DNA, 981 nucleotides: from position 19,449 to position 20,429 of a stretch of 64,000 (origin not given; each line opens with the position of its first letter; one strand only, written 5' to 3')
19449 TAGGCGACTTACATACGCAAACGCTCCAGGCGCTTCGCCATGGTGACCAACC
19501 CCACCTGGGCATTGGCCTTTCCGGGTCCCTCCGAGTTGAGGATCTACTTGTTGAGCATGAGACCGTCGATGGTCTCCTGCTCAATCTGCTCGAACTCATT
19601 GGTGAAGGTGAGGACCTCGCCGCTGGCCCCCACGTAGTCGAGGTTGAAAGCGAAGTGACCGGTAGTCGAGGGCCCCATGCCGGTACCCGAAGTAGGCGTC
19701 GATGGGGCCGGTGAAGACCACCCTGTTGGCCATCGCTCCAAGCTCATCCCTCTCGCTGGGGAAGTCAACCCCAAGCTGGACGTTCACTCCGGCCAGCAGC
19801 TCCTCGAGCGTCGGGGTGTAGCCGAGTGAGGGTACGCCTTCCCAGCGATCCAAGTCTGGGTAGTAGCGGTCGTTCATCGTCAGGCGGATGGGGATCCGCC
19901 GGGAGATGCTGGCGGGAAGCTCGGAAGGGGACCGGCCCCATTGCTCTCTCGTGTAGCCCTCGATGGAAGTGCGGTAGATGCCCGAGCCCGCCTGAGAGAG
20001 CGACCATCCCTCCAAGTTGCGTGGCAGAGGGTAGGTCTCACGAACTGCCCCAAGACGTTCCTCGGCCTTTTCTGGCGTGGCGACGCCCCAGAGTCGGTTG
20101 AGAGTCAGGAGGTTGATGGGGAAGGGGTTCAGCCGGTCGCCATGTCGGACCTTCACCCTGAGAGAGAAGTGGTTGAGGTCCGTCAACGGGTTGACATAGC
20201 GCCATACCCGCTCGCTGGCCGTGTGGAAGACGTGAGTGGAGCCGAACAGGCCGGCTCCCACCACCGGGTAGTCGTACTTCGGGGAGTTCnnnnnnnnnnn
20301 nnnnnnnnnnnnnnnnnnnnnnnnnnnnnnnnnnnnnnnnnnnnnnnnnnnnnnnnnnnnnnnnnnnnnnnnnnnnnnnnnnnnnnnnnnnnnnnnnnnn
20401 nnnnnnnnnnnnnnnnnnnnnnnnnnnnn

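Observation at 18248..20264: Podovirus-type portal relic fused to a DUF559 nuclease-fold domain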

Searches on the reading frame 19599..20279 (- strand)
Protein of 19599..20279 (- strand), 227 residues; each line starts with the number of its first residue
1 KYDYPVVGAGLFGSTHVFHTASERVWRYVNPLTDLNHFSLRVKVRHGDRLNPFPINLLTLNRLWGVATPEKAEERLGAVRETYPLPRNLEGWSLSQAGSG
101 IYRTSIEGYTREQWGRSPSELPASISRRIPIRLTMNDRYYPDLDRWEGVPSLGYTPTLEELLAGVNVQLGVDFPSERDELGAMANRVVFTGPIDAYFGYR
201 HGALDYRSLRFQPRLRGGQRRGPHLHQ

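Call 4: search_protein_families(library=pfam, max_evalue=1, proteins=[window:19599-20279:-])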
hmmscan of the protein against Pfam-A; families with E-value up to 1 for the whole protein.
seq(227 aa): 1 family
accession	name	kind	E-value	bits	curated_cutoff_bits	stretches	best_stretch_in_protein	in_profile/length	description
PF03275.19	GLF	-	4.9e-31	108.5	26.3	1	106-212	3-109/203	UDP-galactopyranose mutase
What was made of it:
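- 19647..20279 (-): Relic of the 5' part of a UDP-galactopyranose mutase (glf) gene. It has no start codon (stop at 20307-20309 just upstream), a 40-aa in-frame deletion of the FAD-binding region at about 20235-20240, and is cut off after ........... (about residue 250 of 363). Pfam GLF PF03275, E = 4.9e-31, profile 3-109/203 (call 4).
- On UDP-galactopyranose mutase (GLF): PF03275 scores 108.5 bits against a cut-off of 26.3 (call 4).
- Checked: It is UDP-galactopyranose mutase in a different frame (PF03275 GLF, E = 4.9e-31, 108.5 bits, profile 3-109/203; call 4).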

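Call 21: find_related_loci(query=window:19647-20234:-, collection=viral_contigs, flank=10000)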
Query seq(196 aa) (196 aa) in viral_contigs; peptide patterns used: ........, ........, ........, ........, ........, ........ (x = any residue, [..] = any of these).
7 stretches matched a pattern; 3 encode a relative of the query (tblastn E <= 1e-3); 3 distinct loci.
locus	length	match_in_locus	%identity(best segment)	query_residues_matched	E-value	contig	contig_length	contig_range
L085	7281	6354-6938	42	1-194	1e-56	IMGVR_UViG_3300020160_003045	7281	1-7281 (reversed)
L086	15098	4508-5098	44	1-196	6e-56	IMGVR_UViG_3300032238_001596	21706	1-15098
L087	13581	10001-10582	44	1-196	9e-48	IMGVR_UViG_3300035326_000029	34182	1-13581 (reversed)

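Call 24: find_homologous_proteins(query=window:19647-20279:-, max_evalue=1e-10)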
Query seq(211 aa) (211 aa): 2089 proteins with E <= 1e-10 among 2711 candidates; the best 120 are listed.
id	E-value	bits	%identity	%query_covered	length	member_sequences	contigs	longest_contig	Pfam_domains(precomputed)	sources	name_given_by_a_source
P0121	2.5e-136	470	100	98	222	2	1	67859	PF03275.20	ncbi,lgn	ncbi:MAG TPA: UDP-galactopyranose mutase [Armatimonadota bacterium]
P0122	2.0e-72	261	52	100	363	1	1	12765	PF03275.20,PF01266.31,PF01593.31,PF13450.13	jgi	jgi:UDP-galactopyranose mutase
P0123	5.0e-69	250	48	100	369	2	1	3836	PF03275.20,PF01266.31,PF01593.31,PF13450.13,PF12831.14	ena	-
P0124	8.9e-65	236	44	100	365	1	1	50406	PF03275.20,PF01593.31,PF13450.13,PF12831.14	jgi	jgi:UDP-galactopyranose mutase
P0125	2.3e-64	235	44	100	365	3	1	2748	PF03275.20,PF01593.31,PF13450.13,PF12831.14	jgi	-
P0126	2.3e-64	235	45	100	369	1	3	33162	PF03275.20,PF01593.31,PF13450.13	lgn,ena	-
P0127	8.3e-64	233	57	93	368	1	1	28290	PF03275.20,PF01266.31,PF01593.31,PF13450.13,PF12831.14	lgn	-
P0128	8.9e-64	233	48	100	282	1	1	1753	PF03275.20,PF01266.31,PF01593.31,PF13450.13,PF12831.14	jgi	-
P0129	5.3e-63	231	46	100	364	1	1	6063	PF03275.20,PF01593.31,PF13450.13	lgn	-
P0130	5.7e-63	231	52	93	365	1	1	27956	PF03275.20,PF01266.31,PF01593.31,PF13450.13,PF00070.34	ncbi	-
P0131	7.2e-63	230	53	93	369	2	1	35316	PF03275.20,PF01266.31,PF01593.31,PF13450.13,PF00890.31,PF12831.14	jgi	jgi:UDP-galactopyranose mutase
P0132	7.4e-63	230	45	100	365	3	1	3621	PF03275.20,PF13450.13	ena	-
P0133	9.8e-63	230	43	100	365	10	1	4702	PF03275.20,PF01593.31,PF13450.13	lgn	-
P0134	1.0e-62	230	44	100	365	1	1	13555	PF03275.20,PF13450.13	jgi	jgi:UDP-galactopyranose mutase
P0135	1.8e-62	229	44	100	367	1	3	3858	PF03275.20,PF01593.31,PF13450.13,PF12831.14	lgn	-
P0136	3.9e-62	228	45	100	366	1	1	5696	PF03275.20,PF13450.13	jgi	jgi:UDP-galactopyranose mutase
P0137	3.9e-62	228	44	100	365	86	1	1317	PF03275.20,PF01593.31,PF13450.13,PF12831.14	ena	-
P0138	4.6e-62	228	44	100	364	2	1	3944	PF03275.20,PF13450.13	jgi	-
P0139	5.7e-62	227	45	100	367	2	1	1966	PF03275.20,PF01266.31,PF13450.13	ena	-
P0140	1.4e-61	226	43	100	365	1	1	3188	PF03275.20,PF01593.31,PF13450.13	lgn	-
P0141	1.6e-61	226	42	100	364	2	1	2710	PF03275.20,PF01266.31,PF13450.13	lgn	-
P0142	1.9e-61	226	46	100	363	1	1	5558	PF03275.20,PF01593.31,PF13450.13,PF12831.14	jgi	-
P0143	2.7e-61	225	44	100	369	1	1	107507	PF03275.20,PF01266.31,PF01593.31,PF13450.13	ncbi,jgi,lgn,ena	-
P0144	2.9e-61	225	44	100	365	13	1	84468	PF03275.20,PF01593.31,PF13450.13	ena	-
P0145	3.2e-61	225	45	100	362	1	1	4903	PF03275.20,PF01593.31,PF13450.13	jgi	-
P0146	3.2e-61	225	45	100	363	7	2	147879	PF03275.20,PF13450.13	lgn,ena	-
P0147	5.4e-61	224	44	100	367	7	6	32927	PF03275.20,PF01593.31,PF13450.13,PF12831.14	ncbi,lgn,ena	-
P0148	5.4e-61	224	52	93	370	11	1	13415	PF03275.20,PF01266.31,PF01593.31,PF13450.13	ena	-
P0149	6.6e-61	224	45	100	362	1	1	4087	PF03275.20,PF13450.13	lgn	-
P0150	7.2e-61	224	43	100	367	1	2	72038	PF03275.20,PF01266.31,PF01593.31,PF13450.13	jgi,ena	jgi:UDP-galactopyranose mutase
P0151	7.3e-61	224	46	100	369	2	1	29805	PF03275.20,PF01266.31,PF01593.31,PF13450.13,PF00070.34,PF12831.14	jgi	-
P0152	8.1e-61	224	43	100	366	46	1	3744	PF03275.20,PF13450.13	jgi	jgi:UDP-galactopyranose mutase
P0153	1.1e-60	223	42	100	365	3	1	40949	PF03275.20,PF13450.13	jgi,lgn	-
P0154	1.8e-60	222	42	100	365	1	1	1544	PF03275.20,PF13450.13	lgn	-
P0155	2.1e-60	222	44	100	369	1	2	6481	PF03275.20,PF01266.31,PF01593.31,PF13450.13,PF00070.34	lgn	-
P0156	2.3e-60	222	53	93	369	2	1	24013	PF03275.20,PF01593.31,PF13450.13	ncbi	-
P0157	6.1e-60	221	44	100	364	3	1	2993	PF03275.20,PF13450.13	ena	-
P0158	6.4e-60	221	43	100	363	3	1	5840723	PF03275.20,PF01266.31,PF01593.31,PF13450.13,PF12831.14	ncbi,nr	ncbi:MAG: UDP-galactopyranose mutase [Phycisphaerales bacterium]|nr:MAG: UDP-galactopyranose mutase 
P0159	6.6e-60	221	54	93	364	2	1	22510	PF03275.20,PF01266.31,PF01593.31,PF13450.13,PF12831.14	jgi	-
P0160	1.3e-59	220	44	100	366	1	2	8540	PF03275.20,PF01266.31,PF01593.31,PF13450.13,PF12831.14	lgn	-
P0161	1.4e-59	219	54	93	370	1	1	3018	PF03275.20,PF01266.31,PF01593.31,PF13450.13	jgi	jgi:UDP-galactopyranose mutase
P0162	1.6e-59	219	45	100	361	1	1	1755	PF03275.20,PF13450.13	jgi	jgi:UDP-galactopyranose mutase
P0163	1.6e-59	219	44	100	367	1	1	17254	PF03275.20,PF13450.13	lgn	-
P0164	1.8e-59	219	53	93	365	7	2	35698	PF03275.20,PF01266.31,PF01593.31,PF13450.13,PF00070.34,PF12831.14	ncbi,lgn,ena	-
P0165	1.9e-59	219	43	100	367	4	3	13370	PF03275.20,PF13450.13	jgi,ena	-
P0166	2.6e-59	219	52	93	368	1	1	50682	PF03275.20,PF01593.31,PF13450.13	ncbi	-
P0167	6.8e-59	217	42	100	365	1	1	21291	PF03275.20,PF13450.13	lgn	-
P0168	1.5e-58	216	41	100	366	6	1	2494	PF03275.20,PF13450.13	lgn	-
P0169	2.1e-58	216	54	93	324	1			PF03275.20,PF01593.31,PF13450.13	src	-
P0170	2.2e-58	216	44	100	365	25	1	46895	PF03275.20,PF13450.13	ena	-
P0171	3.4e-58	215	42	100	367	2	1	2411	PF03275.20,PF13450.13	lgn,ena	-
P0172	4.7e-58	214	41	100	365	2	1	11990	PF03275.20,PF01266.31,PF01593.31,PF13450.13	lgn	-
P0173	5.1e-58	214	41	100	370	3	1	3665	PF03275.20,PF01593.31,PF13450.13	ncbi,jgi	jgi:UDP-galactopyranose mutase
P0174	5.1e-58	214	41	100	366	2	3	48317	PF03275.20,PF01593.31,PF13450.13,PF00996.25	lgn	-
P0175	5.2e-58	214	51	93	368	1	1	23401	PF03275.20,PF01266.31,PF01593.31,PF13450.13,PF00070.34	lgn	-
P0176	5.3e-58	214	51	93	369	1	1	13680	PF03275.20,PF01266.31,PF01593.31,PF13450.13,PF07992.21,PF00070.34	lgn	-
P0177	6.8e-58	214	42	100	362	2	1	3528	PF03275.20,PF01266.31,PF01593.31,PF13450.13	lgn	-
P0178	1.2e-57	213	47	93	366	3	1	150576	PF03275.20,PF01266.31,PF01593.31,PF13450.13,PF01494.26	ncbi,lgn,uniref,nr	ncbi:UDP-galactopyranose mutase [Paraburkholderia lycopersici]|uniref:UDP-galactopyranose mutase n=1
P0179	1.2e-57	213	42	100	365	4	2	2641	PF03275.20,PF13450.13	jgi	jgi:UDP-galactopyranose mutase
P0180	1.2e-57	213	42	100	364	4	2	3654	PF03275.20,PF01593.31,PF13450.13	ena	-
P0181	1.6e-57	213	42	100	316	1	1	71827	PF03275.20,PF13450.13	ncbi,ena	-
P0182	2.0e-57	212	42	100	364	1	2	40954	PF03275.20,PF01266.31,PF01593.31,PF13450.13,PF12831.14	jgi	-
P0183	3.3e-57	212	43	99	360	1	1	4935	PF03275.20,PF13450.13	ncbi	-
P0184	3.5e-57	212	42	100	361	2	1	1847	PF03275.20,PF01593.31,PF13450.13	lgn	-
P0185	4.2e-57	211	42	100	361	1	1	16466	PF03275.20,PF01266.31,PF01593.31,PF13450.13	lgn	-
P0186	4.7e-57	211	44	100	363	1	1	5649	PF03275.20,PF01593.31,PF13450.13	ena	-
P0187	6.7e-57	211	45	100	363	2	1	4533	PF03275.20,PF01593.31,PF13450.13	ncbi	-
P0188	6.9e-57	211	43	100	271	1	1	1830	PF03275.20,PF01266.31,PF01593.31,PF13450.13,PF12831.14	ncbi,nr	ncbi:MAG TPA: UDP-galactopyranose mutase, partial [Pirellulales bacterium]|nr:UDP-galactopyranose mu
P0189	8.3e-57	210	51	93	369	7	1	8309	PF03275.20,PF01266.31,PF01593.31,PF13450.13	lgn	-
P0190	9.3e-57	210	50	93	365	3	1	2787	PF03275.20,PF01266.31,PF01593.31,PF13450.13,PF01494.26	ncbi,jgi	jgi:UDP-galactopyranose mutase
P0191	9.3e-57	210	50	93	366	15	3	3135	PF03275.20,PF01593.31,PF13450.13,PF01494.26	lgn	-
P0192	1.5e-56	210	52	93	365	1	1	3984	PF03275.20,PF01266.31,PF01593.31,PF13450.13,PF07992.21,PF00070.34,PF01494.26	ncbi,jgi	jgi:UDP-galactopyranose mutase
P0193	1.5e-56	210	51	93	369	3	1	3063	PF03275.20,PF01266.31,PF01593.31,PF13450.13,PF07992.21,PF00070.34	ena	-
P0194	1.6e-56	209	43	100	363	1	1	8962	PF03275.20,PF01593.31,PF13450.13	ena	-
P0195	1.7e-56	209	49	97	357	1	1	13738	PF03275.20,PF01266.31,PF01593.31,PF13450.13,PF12831.14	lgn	-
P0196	1.8e-56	209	42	100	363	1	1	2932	PF03275.20,PF13450.13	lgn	-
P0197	2.5e-56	209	42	100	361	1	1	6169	PF03275.20,PF01266.31,PF01593.31,PF13450.13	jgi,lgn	jgi:UDP-galactopyranose mutase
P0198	2.6e-56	209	50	93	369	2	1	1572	PF03275.20,PF01266.31,PF01593.31,PF13450.13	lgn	-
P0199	3.9e-56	208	51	93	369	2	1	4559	PF03275.20,PF01266.31,PF01593.31,PF13450.13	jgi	jgi:UDP-galactopyranose mutase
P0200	4.1e-56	208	42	100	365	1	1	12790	PF03275.20,PF01593.31,PF13450.13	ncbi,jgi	jgi:UDP-galactopyranose mutase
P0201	4.4e-56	208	41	100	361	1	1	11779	PF03275.20,PF01266.31,PF01593.31,PF13450.13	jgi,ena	-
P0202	5.0e-56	208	41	100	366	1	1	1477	PF03275.20,PF13450.13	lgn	-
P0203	5.8e-56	208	48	93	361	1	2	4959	PF03275.20,PF01266.31,PF01593.31,PF13450.13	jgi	jgi:UDP-galactopyranose mutase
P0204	6.0e-56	208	42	100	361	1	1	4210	PF03275.20,PF01266.31,PF01593.31,PF13450.13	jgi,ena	jgi:UDP-galactopyranose mutase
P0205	6.7e-56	207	40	100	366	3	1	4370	PF03275.20,PF01266.31,PF13450.13,PF12831.14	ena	-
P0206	7.1e-56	207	41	100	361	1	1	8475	PF03275.20,PF01593.31,PF13450.13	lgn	-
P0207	7.8e-56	207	52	93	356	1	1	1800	PF03275.20,PF01593.31,PF13450.13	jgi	jgi:UDP-galactopyranose mutase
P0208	8.1e-56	207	42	100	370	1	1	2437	PF03275.20,PF13450.13,PF12831.14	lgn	-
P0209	1.0e-55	207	40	100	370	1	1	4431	PF03275.20,PF13450.13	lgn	-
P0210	1.1e-55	207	48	93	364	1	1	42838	PF03275.20,PF01266.31,PF13450.13,PF00890.31,PF12831.14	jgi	jgi:UDP-galactopyranose mutase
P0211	1.3e-55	206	43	100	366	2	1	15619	PF03275.20,PF01266.31,PF01593.31,PF13450.13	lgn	-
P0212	1.5e-55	206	39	100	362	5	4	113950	PF03275.20,PF01593.31,PF13450.13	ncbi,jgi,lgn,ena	jgi:UDP-galactopyranose mutase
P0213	1.7e-55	206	41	100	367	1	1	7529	PF03275.20,PF01593.31,PF13450.13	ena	-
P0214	2.0e-55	206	40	100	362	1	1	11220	PF03275.20,PF01593.31,PF13450.13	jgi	jgi:UDP-galactopyranose mutase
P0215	2.5e-55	206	43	99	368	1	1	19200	PF03275.20,PF01266.31,PF01593.31,PF13450.13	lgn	-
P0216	2.5e-55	206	49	93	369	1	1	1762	PF03275.20,PF01266.31,PF01593.31,PF13450.13,PF01494.26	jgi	jgi:UDP-galactopyranose mutase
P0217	2.8e-55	205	51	93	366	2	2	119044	PF03275.20,PF01593.31,PF13450.13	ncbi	-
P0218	3.0e-55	205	40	99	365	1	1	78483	PF03275.20,PF13450.13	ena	-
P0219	3.6e-55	205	43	100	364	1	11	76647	PF03275.20,PF01266.31,PF13450.13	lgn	-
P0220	4.0e-55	205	50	93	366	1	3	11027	PF03275.20,PF01266.31,PF01593.31,PF13450.13,PF00890.31,PF12831.14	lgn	-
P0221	5.3e-55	204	48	93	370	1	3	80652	PF03275.20,PF01593.31,PF13450.13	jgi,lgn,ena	-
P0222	6.1e-55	204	49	93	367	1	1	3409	PF03275.20,PF01266.31,PF01593.31,PF13450.13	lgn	-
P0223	6.5e-55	204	42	100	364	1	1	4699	PF03275.20,PF13450.13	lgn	-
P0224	6.5e-55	204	49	93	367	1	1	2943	PF03275.20,PF01266.31,PF01593.31,PF13450.13,PF00890.31,PF00070.34,PF01494.26,PF12831.14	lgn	-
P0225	7.7e-55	204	49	93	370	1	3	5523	PF03275.20,PF01266.31,PF01593.31,PF13450.13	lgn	-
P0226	1.1e-54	203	40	100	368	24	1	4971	PF03275.20,PF13450.13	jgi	-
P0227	1.1e-54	203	40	100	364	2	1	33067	PF03275.20,PF01593.31,PF13450.13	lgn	-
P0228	1.1e-54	203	40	100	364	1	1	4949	PF03275.20,PF01593.31,PF13450.13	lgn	-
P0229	1.4e-54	203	42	100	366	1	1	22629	PF03275.20,PF13450.13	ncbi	-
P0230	1.8e-54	203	50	93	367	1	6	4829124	PF03275.20,PF01266.31,PF01593.31,PF13450.13,PF00890.31,PF01494.26,PF12831.14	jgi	jgi:UDP-galactopyranose mutase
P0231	2.0e-54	203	49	93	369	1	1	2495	PF03275.20,PF01266.31,PF01593.31,PF13450.13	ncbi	ncbi:MAG: UDP-galactopyranose mutase [Opitutales bacterium]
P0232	3.2e-54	202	48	93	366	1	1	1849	PF03275.20,PF01593.31,PF13450.13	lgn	-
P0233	3.2e-54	202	40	100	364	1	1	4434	PF03275.20,PF13450.13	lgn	-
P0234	3.3e-54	202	39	100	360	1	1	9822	PF03275.20,PF01266.31,PF01593.31,PF13450.13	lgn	-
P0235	3.4e-54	202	48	93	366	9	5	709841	PF03275.20,PF01266.31,PF01593.31,PF13450.13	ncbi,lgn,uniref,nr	ncbi:UDP-galactopyranose mutase [Paraburkholderia tropica]|uniref:UDP-galactopyranose mutase n=1 Tax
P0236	3.7e-54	202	46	93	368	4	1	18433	PF03275.20,PF01266.31,PF13450.13,PF07992.21,PF13454.13,PF12831.14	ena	-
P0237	3.8e-54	202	41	100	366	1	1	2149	PF03275.20,PF01593.31,PF13450.13,PF12831.14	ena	-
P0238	4.2e-54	202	47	93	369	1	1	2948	PF03275.20,PF01266.31,PF01593.31,PF13450.13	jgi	jgi:UDP-galactopyranose mutase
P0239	4.6e-54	201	50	93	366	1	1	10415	PF03275.20,PF01593.31,PF13450.13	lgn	-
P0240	4.7e-54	201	48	93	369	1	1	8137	PF03275.20,PF01266.31,PF13450.13,PF12831.14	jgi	jgi:UDP-galactopyranose mutase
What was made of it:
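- That is no higher than its identity to some bacterial glfs, at 43-57% (call 24). The window glf is 43-57% identical to many glfs, some from named bacteria (call 24).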

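Call 25: find_encoding_contigs(protein=P0122, flank=10000, max_places=1)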
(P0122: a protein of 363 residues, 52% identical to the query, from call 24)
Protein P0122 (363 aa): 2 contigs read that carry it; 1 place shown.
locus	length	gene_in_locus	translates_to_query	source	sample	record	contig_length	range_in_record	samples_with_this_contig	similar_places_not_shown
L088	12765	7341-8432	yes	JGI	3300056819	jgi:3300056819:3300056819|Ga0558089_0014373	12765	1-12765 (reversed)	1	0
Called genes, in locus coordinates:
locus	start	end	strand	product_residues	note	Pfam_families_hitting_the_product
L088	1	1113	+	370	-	?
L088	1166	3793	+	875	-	PF16158:N_BRCA1_IG (weak), PF07691:PA14, PF13385:Laminin_G_3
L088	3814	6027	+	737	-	-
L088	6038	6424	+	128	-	-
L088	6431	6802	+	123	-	-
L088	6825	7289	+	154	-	-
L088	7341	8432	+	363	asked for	PF01266:DAO (weak), PF13450:NAD_binding_8, PF01593:Amino_oxidase (weak), PF03275:GLF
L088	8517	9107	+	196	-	-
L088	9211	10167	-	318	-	-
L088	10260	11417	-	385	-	PF12323:HTH_OrfB_IS605, PF01385:OrfB_IS605, PF07282:Cas12f1-like_TNB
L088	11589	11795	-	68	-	-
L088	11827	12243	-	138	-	PF06868:DUF1257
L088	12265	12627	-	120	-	-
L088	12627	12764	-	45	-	?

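Call 26: find_encoding_contigs(protein=P0127, flank=10000, max_places=1)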
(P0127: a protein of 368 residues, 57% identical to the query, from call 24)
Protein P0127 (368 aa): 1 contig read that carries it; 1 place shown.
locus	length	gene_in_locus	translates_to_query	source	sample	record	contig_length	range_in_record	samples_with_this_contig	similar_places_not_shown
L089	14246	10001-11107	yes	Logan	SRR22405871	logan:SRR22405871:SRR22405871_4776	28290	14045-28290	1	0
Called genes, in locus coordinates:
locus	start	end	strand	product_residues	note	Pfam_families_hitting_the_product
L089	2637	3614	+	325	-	-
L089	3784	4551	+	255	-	PF22768:SPP1_Dit (weak)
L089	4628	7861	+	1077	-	-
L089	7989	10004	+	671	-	PF00535:Glycos_transf_2, PF10111:Glyco_tranf_2_2 (weak), PF13641:Glyco_tranf_2_3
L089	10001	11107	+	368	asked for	PF01266:DAO (weak), PF01593:Amino_oxidase, PF12831:FAD_oxidored (faint), PF13450:NAD_binding_8, PF03275:GLF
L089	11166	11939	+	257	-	-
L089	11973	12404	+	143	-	-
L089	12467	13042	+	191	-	-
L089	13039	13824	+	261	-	-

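Call 27: find_encoding_contigs(protein=P0124, flank=10000, max_places=1)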
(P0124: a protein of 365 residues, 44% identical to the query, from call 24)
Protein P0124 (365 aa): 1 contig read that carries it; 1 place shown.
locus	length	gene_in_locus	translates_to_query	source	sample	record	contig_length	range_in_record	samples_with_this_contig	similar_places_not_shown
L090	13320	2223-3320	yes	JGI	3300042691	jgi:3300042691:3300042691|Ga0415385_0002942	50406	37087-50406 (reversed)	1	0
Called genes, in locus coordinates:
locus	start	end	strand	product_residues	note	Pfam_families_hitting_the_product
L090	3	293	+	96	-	PF16363:GDP_Man_Dehyd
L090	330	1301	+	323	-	PF03721:UDPG_MGDP_dh_N, PF00984:UDPG_MGDP_dh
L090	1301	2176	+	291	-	PF01073:3Beta_HSD, PF01370:Epimerase, PF02719:Polysacc_synt_2, PF04321:RmlD_sub_bind, PF13460:NAD_binding_10 (weak), PF16363:GDP_Man_Dehyd, PF07993:NAD_binding_4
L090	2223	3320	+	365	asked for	PF12831:FAD_oxidored (weak), PF13450:NAD_binding_8, PF01593:Amino_oxidase (faint), PF03275:GLF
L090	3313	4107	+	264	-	PF12705:PDDEXK_1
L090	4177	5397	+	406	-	PF20706:GT4-conflict (weak), PF00534:Glycos_transf_1, PF13692:Glyco_trans_1_4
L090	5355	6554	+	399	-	PF13692:Glyco_trans_1_4, PF20706:GT4-conflict (weak), PF00534:Glycos_transf_1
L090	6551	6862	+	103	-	-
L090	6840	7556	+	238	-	-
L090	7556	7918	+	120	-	-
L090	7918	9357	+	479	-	-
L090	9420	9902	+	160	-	PF04965:GPW_gp25 (weak)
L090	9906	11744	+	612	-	-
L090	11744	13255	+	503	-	-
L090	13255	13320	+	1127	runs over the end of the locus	PF13385:Laminin_G_3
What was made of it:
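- The nearest glf homologues (P0122, P0127, P0124) sit in contigs with phage tail or baseplate genes (calls 25-27). All three nearest glf homologues examined lie in phage-like contigs (calls 25-27).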

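Call 31: find_encoding_contigs(protein=P0121, flank=6000, max_places=4)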
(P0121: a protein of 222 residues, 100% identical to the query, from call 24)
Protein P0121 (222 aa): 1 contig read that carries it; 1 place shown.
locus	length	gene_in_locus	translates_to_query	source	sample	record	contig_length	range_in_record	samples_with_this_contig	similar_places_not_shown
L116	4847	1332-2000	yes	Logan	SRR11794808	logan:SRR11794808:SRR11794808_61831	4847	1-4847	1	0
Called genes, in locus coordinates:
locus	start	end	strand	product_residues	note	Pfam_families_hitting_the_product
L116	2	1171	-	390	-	?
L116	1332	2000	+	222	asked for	PF03275:GLF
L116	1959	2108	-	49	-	-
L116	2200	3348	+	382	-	PF04480:DUF559, PF18741:MTES_1575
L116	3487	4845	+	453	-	?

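Call 65: find_related_loci(query=A3, collection=metagenome_contigs, flank=10000)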
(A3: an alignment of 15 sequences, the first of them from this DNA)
Query A3 (211 aa) in metagenome_contigs; peptide patterns used: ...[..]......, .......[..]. (x = any residue, [..] = any of these).
600 stretches matched a pattern (row limit reached: there are more); 594 encode a relative of the query (tblastn E <= 1e-3); the best 80 are kept; 80 distinct loci.
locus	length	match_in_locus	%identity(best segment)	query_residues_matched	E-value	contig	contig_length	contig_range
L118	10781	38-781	44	2-211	4e-69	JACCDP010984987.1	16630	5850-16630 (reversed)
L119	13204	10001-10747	45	1-211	1e-67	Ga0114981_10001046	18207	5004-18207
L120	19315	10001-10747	41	1-211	8e-66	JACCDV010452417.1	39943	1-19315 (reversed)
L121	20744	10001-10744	44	1-211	3e-64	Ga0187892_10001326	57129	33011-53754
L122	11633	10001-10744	42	2-211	3e-64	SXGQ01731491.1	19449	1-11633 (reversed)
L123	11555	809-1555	43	1-211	2e-62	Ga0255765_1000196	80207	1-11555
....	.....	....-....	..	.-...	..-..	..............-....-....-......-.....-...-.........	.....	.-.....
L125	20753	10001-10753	39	1-211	3e-58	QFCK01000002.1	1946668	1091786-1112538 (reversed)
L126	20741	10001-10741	42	2-211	3e-57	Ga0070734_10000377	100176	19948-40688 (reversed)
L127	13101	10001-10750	38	2-211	5e-57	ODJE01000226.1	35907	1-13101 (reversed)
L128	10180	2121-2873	40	1-211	1e-56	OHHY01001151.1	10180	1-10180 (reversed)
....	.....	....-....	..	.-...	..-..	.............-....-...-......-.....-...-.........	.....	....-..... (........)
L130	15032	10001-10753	38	1-211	2e-56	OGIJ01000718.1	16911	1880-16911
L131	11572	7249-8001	39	1-211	2e-56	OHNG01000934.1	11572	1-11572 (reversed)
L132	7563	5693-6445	39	1-211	3e-56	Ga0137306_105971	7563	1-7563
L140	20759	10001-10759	40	2-211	7e-56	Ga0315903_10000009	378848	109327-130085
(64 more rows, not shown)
